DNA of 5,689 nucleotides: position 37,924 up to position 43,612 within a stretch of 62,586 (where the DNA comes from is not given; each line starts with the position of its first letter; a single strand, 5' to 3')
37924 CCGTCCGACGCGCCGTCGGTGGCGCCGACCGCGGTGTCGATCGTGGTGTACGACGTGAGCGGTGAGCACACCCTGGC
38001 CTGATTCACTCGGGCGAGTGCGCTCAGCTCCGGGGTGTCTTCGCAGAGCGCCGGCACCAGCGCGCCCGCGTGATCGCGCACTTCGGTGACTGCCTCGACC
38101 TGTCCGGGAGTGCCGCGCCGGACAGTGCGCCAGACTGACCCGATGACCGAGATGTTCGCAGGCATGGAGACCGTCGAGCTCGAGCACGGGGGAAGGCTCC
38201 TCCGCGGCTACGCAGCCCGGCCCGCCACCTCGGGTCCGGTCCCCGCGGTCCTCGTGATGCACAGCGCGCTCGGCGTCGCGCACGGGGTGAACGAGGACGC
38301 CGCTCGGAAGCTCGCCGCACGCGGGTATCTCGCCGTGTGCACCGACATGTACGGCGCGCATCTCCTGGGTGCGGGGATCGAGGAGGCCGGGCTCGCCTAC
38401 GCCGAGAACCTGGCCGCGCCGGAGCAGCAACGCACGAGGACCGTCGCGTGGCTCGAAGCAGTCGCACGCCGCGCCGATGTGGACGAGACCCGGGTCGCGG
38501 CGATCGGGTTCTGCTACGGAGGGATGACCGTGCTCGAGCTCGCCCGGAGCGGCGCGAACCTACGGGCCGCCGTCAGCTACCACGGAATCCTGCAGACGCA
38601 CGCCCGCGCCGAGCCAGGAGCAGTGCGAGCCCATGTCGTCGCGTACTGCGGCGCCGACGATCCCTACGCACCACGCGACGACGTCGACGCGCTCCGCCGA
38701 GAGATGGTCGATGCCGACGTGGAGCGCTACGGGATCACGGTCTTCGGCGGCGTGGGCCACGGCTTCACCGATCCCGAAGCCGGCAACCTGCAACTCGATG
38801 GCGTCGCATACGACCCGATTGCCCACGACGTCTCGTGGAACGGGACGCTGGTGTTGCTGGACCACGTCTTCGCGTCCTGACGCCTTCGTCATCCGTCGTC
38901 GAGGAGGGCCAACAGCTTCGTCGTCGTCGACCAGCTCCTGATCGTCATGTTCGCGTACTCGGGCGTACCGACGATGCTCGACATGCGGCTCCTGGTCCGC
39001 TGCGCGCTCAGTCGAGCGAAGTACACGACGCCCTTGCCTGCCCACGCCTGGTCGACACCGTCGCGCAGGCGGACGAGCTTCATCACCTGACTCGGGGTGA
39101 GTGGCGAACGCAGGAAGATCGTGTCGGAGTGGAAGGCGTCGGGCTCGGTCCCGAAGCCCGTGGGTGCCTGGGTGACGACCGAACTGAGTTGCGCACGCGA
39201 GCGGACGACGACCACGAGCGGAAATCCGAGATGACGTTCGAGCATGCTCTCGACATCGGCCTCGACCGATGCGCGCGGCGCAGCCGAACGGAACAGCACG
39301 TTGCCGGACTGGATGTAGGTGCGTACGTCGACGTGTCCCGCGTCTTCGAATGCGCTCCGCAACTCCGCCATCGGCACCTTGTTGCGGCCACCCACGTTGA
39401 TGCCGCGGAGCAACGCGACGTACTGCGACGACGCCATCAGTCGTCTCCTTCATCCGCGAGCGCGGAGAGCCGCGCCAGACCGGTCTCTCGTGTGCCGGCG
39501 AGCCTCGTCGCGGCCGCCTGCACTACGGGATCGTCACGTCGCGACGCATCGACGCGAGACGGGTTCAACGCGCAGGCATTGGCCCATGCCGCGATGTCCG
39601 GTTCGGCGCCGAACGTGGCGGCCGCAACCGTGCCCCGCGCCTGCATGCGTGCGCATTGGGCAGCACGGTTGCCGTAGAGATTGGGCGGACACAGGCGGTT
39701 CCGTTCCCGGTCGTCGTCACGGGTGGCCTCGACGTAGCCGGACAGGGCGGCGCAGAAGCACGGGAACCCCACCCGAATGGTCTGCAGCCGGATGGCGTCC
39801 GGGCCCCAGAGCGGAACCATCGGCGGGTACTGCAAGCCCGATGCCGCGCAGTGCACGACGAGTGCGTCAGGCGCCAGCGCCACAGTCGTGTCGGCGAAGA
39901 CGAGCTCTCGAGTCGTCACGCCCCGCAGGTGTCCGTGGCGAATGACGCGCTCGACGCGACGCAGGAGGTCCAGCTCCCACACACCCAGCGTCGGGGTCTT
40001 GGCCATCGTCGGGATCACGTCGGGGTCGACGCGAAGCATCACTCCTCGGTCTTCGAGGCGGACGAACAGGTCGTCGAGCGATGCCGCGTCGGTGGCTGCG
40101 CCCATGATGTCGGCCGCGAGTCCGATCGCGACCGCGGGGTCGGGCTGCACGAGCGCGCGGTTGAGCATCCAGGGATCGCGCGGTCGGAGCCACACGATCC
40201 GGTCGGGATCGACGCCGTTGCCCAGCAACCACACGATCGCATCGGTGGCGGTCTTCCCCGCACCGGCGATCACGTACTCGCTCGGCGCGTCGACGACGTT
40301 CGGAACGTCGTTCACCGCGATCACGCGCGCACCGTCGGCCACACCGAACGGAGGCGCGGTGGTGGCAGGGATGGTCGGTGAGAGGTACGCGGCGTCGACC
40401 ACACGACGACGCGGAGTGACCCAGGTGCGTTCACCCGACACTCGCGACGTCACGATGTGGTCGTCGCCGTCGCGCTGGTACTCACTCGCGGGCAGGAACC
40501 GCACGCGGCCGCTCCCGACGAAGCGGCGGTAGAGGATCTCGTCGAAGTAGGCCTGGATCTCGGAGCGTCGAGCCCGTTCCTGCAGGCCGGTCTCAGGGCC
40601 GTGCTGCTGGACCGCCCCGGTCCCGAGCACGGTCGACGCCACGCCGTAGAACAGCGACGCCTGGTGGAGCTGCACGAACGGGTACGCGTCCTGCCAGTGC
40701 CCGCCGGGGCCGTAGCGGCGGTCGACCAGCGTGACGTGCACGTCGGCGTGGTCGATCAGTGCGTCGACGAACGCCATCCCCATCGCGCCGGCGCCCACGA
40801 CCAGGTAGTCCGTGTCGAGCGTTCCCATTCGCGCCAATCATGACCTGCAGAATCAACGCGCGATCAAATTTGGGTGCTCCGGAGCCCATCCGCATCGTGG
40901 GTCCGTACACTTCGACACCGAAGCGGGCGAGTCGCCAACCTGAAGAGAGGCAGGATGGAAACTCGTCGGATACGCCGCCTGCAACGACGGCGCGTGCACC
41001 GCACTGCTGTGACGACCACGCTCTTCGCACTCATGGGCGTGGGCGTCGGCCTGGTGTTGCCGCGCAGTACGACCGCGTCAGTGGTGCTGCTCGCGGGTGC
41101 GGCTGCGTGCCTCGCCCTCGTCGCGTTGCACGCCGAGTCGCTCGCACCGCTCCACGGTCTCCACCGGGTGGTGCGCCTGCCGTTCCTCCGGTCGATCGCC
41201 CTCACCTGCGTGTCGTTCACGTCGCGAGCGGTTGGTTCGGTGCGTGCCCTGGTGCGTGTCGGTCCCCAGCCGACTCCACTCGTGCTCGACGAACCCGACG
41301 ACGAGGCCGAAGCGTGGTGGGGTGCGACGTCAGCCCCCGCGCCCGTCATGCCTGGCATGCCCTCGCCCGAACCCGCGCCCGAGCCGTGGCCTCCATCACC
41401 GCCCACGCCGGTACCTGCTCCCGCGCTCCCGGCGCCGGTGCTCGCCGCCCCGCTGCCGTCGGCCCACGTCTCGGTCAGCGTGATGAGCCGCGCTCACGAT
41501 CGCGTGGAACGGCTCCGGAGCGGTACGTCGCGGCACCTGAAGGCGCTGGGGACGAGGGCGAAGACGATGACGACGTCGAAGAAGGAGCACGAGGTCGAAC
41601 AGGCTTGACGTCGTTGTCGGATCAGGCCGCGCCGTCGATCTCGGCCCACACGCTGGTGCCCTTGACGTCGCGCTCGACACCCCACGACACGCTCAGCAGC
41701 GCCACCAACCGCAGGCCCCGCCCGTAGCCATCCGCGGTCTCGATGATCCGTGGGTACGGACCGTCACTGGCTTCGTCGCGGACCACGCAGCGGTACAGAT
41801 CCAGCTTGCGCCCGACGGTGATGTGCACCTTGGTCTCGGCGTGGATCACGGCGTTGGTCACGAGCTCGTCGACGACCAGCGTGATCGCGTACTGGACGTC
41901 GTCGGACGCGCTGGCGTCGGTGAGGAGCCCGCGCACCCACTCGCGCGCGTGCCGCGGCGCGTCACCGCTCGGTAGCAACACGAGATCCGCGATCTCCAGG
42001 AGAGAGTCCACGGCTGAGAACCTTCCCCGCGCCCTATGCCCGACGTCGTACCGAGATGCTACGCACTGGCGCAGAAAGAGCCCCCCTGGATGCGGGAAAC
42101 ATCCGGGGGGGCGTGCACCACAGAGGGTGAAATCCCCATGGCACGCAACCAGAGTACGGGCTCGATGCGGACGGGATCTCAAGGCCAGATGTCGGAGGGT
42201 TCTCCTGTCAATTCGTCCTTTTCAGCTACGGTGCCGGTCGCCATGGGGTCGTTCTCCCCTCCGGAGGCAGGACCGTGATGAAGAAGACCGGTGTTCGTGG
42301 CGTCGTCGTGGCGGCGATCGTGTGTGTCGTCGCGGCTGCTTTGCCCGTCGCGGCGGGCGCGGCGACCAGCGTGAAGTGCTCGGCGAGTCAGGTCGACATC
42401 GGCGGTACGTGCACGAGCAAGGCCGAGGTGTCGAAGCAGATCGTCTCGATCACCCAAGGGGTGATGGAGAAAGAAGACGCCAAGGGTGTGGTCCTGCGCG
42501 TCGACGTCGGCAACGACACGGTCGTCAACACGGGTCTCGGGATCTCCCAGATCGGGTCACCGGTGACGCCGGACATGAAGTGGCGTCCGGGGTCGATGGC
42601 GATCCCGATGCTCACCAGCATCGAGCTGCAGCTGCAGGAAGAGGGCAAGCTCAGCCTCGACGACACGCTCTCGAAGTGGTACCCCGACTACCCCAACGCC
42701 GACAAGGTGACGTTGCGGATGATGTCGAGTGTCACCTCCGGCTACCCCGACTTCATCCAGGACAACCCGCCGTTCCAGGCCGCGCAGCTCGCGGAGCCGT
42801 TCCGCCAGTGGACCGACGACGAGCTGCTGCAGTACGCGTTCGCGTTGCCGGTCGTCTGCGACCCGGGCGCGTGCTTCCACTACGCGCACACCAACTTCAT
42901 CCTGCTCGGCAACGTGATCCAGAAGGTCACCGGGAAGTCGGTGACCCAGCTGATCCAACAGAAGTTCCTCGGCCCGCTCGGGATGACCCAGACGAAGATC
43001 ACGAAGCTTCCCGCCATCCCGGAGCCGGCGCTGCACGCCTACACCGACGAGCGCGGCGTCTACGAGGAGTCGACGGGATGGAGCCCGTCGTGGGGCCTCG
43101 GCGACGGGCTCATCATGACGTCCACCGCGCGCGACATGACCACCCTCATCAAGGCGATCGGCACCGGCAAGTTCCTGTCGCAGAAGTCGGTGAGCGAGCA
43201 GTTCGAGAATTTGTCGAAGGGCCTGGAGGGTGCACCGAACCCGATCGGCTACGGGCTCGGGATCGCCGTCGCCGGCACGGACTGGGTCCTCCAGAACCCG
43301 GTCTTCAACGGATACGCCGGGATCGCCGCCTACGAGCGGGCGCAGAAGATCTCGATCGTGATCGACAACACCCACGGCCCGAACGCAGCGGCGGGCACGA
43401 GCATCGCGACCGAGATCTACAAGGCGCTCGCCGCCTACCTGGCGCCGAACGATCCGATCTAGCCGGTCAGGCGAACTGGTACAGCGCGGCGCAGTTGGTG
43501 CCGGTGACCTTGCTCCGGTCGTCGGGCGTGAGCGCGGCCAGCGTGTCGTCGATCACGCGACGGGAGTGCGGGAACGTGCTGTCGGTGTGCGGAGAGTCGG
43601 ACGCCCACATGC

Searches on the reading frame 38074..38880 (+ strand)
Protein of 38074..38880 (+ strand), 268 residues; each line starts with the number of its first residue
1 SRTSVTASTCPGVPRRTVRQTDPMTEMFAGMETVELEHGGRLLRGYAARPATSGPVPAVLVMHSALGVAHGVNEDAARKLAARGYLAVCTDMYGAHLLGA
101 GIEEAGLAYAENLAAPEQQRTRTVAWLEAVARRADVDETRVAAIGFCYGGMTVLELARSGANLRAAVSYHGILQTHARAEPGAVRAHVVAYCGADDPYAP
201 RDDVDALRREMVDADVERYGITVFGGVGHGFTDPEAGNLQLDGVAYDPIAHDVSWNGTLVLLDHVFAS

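Call 76: search_protein_families(library=pfam, proteins=[window:38074-38880:+], max_evalue=0.00001)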
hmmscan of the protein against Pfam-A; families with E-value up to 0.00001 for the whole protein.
window:38074-38880:+ (268 aa): 2 families
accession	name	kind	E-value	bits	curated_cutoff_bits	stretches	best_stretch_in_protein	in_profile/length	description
PF01738.24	DLH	-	1.8e-33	116.4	21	1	43-265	1-216/217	Dienelactone hydrolase family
PF02129.25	Peptidase_S15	-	9.9e-09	35.7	23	1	48-189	10-148/262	X-Pro dipeptidyl-peptidase (S15 family)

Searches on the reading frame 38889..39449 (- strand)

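Call 76: search_protein_families(library=pfam, proteins=[window:38889-39449:-], max_evalue=0.00001)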
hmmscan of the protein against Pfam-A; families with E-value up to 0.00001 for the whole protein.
window:38889-39449:- (186 aa): 1 family
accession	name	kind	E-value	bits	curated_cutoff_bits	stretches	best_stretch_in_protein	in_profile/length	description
PF08002.16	DUF1697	-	2.5e-40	138.5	24.4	1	9-143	3-137/137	Protein of unknown function (DUF1697)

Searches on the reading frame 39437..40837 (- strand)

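Call 20: search_protein_families(library=pfam, proteins=[window:39437-40837:-], max_evalue=0.001)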
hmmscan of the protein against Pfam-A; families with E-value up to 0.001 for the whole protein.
window:39437-40837:- (466 aa): 1 family
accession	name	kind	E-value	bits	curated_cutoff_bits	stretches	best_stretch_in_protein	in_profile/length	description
PF13450.12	NAD_binding_8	-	4.2e-05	24.2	21.9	1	13-50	1-37/68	NAD(P)-binding Rossmann-like domain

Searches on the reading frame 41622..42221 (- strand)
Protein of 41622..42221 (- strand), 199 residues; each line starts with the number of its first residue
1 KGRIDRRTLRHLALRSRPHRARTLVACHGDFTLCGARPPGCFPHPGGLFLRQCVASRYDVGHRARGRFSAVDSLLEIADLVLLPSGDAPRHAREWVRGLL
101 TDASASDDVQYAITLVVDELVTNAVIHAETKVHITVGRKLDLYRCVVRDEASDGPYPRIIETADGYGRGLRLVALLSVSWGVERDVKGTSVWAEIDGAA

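Call 20: search_protein_families(library=pfam, proteins=[window:41622-42221:-], max_evalue=0.001)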
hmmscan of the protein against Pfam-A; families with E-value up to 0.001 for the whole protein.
window:41622-42221:- (199 aa): 2 families
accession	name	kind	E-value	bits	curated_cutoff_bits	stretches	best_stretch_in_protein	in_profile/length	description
PF13581.12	HATPase_c_2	-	5.2e-09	36.6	27.4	1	90-193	9-125/127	Histidine kinase-like ATPase domain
PF02518.31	HATPase_c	-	0.0003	21.6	26.4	1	112-196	5-108/111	Histidine kinase-, DNA gyrase B-, and HSP90-like ATPase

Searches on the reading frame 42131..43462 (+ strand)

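Call 20: search_protein_families(library=pfam, proteins=[window:42131-43462:+], max_evalue=0.001)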
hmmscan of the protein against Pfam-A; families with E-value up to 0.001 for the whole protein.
window:42131-43462:+ (443 aa): 1 family
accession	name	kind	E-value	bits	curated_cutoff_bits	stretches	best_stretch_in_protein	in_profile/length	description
PF00144.29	Beta-lactamase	-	4.8e-44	151.3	27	1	108-411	5-306/329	Beta-lactamase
